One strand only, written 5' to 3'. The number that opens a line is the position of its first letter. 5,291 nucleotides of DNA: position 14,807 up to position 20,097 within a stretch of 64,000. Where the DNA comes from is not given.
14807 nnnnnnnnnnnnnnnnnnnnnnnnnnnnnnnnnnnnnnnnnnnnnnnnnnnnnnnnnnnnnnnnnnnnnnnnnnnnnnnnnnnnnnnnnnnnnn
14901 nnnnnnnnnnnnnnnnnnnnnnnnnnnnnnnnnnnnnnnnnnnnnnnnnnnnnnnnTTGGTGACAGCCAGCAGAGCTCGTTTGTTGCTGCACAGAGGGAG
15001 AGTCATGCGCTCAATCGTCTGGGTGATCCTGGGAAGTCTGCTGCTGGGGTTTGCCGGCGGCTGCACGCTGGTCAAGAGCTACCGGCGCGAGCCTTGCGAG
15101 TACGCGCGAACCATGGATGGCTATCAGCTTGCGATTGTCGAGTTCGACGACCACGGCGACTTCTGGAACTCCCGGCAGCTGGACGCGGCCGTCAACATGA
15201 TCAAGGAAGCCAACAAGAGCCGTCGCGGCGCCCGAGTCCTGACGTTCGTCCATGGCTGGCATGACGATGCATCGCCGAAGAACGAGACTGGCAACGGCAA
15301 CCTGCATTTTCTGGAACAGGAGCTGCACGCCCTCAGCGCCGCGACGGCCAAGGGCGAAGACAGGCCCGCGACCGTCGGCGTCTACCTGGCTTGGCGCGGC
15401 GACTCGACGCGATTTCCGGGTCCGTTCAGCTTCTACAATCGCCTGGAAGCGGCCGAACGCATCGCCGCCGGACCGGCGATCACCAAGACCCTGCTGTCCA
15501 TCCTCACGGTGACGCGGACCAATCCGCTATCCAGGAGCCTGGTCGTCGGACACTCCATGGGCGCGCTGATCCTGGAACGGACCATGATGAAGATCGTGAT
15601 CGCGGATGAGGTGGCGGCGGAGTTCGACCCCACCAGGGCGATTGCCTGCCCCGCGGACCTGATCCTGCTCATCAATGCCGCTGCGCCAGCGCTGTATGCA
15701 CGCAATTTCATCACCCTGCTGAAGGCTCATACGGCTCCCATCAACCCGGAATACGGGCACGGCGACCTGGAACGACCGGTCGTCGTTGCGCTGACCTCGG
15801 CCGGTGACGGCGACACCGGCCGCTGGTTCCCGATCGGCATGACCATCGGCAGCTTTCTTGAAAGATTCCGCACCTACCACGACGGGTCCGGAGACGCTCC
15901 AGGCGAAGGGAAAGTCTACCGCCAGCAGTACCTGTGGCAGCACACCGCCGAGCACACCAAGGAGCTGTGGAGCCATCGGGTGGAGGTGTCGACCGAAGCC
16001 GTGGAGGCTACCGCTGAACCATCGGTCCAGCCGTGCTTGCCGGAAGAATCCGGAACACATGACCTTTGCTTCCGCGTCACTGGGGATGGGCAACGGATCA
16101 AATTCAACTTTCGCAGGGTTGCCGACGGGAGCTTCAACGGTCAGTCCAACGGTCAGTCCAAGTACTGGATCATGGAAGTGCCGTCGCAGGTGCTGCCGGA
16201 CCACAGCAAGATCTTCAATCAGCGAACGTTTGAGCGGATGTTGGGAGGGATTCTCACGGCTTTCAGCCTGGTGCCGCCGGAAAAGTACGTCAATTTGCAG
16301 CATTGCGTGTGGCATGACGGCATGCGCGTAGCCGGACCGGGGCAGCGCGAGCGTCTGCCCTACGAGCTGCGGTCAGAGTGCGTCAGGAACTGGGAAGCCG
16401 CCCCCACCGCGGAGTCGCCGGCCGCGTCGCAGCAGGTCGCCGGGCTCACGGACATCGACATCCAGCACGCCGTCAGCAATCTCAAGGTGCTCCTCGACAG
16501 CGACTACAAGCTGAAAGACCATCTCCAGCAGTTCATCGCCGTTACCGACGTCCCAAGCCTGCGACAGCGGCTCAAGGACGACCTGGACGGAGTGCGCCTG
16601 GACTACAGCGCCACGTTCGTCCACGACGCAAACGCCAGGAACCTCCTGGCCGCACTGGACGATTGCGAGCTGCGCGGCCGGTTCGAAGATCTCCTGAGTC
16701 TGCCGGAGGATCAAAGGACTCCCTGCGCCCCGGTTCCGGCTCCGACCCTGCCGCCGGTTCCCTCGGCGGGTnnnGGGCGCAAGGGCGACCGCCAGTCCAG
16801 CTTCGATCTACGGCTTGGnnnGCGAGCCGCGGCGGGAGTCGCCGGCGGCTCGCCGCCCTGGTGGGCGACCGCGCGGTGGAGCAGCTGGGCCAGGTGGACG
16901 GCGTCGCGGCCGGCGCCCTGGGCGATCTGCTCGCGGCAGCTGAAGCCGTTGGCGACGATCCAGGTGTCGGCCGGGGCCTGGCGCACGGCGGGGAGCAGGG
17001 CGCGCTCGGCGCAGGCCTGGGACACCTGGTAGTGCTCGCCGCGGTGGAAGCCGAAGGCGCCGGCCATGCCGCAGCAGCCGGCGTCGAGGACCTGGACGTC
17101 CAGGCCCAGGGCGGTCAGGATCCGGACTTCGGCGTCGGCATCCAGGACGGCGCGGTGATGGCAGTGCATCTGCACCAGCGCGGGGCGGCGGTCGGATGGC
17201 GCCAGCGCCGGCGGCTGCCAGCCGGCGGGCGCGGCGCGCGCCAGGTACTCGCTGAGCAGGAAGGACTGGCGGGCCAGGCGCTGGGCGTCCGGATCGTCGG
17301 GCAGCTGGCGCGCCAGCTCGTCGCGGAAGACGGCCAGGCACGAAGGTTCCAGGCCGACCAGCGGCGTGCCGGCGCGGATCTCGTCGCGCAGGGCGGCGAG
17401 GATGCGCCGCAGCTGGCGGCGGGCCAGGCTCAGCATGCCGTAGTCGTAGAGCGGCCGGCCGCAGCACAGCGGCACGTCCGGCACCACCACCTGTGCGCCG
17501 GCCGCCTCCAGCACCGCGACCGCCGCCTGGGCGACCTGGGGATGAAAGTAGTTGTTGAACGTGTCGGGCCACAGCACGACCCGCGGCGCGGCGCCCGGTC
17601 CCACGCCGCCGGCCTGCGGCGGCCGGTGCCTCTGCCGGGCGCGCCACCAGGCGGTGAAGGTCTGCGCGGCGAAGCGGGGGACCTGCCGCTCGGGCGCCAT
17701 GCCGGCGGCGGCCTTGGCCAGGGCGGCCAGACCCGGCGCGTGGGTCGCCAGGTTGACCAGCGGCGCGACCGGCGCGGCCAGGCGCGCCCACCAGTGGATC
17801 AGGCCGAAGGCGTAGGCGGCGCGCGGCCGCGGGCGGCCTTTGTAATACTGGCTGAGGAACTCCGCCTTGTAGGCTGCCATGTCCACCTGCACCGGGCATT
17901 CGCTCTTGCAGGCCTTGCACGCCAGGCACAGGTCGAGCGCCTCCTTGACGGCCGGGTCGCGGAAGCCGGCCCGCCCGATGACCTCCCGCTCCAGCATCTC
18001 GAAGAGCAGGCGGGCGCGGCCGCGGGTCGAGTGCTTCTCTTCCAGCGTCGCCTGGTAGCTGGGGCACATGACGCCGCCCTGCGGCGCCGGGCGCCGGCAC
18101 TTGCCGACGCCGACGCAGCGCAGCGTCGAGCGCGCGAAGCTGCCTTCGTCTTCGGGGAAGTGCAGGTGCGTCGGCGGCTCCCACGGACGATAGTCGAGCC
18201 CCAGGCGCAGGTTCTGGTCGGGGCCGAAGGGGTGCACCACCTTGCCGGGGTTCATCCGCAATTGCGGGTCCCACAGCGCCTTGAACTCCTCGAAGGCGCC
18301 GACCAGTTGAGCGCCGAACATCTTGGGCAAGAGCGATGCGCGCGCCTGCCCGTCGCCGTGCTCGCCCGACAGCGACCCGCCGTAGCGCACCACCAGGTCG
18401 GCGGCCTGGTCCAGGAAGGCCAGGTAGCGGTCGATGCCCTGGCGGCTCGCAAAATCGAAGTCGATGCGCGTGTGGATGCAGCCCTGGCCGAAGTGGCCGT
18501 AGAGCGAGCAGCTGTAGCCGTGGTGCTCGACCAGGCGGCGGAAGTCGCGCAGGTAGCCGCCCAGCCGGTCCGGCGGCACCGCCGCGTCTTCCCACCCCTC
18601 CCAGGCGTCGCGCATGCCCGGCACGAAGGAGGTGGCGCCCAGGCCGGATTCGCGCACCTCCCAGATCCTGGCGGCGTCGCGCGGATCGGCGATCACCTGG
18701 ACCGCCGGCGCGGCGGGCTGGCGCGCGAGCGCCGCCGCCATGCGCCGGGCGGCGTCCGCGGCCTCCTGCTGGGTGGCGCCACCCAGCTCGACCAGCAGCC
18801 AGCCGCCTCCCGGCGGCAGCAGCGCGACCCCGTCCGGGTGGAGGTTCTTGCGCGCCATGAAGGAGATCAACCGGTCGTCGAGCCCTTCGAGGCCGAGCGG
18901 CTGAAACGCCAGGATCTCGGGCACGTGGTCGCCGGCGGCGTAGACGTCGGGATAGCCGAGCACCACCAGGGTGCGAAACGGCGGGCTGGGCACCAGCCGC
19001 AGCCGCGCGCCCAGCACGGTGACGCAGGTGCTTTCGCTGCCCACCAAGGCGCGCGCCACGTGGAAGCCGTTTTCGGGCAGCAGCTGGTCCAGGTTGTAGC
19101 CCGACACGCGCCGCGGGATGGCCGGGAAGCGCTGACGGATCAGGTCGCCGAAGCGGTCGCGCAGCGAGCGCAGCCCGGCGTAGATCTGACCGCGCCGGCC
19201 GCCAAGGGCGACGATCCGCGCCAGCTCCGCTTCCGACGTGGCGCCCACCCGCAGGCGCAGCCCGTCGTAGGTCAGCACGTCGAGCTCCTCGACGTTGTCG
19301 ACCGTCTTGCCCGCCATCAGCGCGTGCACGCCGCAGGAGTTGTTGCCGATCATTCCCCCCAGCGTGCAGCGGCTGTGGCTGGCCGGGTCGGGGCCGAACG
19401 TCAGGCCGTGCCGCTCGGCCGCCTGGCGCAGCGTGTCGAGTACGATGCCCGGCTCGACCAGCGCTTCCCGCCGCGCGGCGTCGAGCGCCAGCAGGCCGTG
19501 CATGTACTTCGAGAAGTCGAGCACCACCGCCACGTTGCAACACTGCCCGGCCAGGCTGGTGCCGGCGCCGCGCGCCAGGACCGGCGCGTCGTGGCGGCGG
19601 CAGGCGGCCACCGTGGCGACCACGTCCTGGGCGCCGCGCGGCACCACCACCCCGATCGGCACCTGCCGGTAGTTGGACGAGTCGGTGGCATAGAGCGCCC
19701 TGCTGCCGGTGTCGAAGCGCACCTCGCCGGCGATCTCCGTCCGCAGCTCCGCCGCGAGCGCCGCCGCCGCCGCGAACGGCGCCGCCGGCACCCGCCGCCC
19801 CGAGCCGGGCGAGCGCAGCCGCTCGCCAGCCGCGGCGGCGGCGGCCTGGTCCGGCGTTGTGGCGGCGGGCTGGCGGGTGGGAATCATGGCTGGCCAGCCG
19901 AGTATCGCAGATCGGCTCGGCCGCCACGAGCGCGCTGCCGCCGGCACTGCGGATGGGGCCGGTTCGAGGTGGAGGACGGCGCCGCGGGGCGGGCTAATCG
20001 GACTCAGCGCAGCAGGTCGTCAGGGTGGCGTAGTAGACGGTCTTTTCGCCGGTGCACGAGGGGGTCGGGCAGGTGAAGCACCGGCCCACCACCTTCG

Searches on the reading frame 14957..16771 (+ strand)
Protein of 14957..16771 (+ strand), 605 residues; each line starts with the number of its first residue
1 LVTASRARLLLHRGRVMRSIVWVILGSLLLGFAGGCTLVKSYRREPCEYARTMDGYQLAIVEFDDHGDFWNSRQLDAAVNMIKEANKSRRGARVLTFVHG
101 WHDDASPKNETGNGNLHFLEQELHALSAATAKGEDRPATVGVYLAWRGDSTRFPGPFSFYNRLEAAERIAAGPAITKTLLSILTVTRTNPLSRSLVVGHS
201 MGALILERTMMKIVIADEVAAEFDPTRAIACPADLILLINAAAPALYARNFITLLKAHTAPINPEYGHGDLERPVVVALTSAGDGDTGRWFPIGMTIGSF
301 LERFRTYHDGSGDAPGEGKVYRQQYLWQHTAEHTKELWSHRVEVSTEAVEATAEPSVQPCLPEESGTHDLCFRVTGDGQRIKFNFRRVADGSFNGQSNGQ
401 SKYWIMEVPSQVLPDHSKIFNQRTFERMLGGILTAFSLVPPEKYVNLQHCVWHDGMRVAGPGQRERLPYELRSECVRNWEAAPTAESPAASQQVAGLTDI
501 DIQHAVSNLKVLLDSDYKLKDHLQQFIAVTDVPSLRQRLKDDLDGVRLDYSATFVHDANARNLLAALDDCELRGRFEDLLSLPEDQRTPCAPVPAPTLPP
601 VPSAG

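Call 59: search_protein_families(library=pfam, proteins=[window:14957-16771:+], max_evalue=0.00001)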
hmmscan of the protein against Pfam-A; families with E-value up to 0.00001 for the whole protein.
window:14957-16771:+ (605 aa): 0 families

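Call 77: search_protein_families(library=pfam, proteins=[window:14957-16771:+], max_evalue=0.1)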
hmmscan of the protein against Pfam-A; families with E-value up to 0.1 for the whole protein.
window:14957-16771:+ (605 aa): 1 family
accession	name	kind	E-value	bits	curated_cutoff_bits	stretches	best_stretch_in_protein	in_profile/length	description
PF12697.13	Abhydrolase_6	-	7.9e-05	23.9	26.3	1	97-267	3-121/217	Alpha/beta hydrolase family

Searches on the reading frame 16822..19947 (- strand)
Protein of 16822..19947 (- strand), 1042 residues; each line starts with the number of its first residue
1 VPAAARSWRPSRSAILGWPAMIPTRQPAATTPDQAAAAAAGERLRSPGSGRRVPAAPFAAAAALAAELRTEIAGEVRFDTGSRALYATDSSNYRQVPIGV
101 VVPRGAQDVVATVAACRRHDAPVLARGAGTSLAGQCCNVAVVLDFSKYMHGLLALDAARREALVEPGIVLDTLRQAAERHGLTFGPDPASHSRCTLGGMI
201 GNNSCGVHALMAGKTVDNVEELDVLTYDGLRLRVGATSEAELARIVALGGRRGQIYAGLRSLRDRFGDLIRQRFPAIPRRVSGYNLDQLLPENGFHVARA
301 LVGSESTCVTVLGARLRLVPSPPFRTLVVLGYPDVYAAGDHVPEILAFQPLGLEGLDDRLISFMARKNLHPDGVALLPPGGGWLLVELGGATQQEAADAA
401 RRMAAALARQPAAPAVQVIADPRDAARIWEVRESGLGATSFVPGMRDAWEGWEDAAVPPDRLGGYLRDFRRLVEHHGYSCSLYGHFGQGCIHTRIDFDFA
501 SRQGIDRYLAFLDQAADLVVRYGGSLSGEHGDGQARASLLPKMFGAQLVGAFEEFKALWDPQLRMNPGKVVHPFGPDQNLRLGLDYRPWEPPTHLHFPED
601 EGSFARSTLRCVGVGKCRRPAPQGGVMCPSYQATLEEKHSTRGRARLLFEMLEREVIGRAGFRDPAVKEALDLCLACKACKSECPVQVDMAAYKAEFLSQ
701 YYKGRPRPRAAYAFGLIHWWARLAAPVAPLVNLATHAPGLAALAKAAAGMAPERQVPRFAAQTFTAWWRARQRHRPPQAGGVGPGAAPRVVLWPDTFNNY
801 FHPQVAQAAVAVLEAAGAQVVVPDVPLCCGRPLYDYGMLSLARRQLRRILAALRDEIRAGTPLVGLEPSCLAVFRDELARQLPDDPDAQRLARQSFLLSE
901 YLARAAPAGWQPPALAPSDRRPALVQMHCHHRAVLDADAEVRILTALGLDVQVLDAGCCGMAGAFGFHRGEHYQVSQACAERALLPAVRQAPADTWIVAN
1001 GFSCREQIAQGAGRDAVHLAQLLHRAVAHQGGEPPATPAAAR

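Call 13: search_protein_families(library=pfam, proteins=[window:16822-19947:-])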
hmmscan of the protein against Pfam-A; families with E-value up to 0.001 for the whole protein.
window:16822-19947:- (1042 aa): 5 families
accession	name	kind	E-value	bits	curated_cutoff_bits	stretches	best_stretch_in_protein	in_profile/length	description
PF02913.24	FAD-oxidase_C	-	9.1e-50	170.1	21.2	1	322-570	2-248/248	FAD linked oxidases, C-terminal domain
PF01565.28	FAD_binding_4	-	4.1e-36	124.2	26.4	1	97-234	1-138/139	FAD binding domain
PF13183.11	Fer4_8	-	4.7e-09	37.1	27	1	609-688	3-68/68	4Fe-4S dicluster domain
PF02754.22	CCG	-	4.8e-08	33.4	20.6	1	799-874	11-84/85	Cysteine-rich domain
PF13534.11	Fer4_17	-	1.6e-06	29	22.2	1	610-689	1-61/61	4Fe-4S dicluster domain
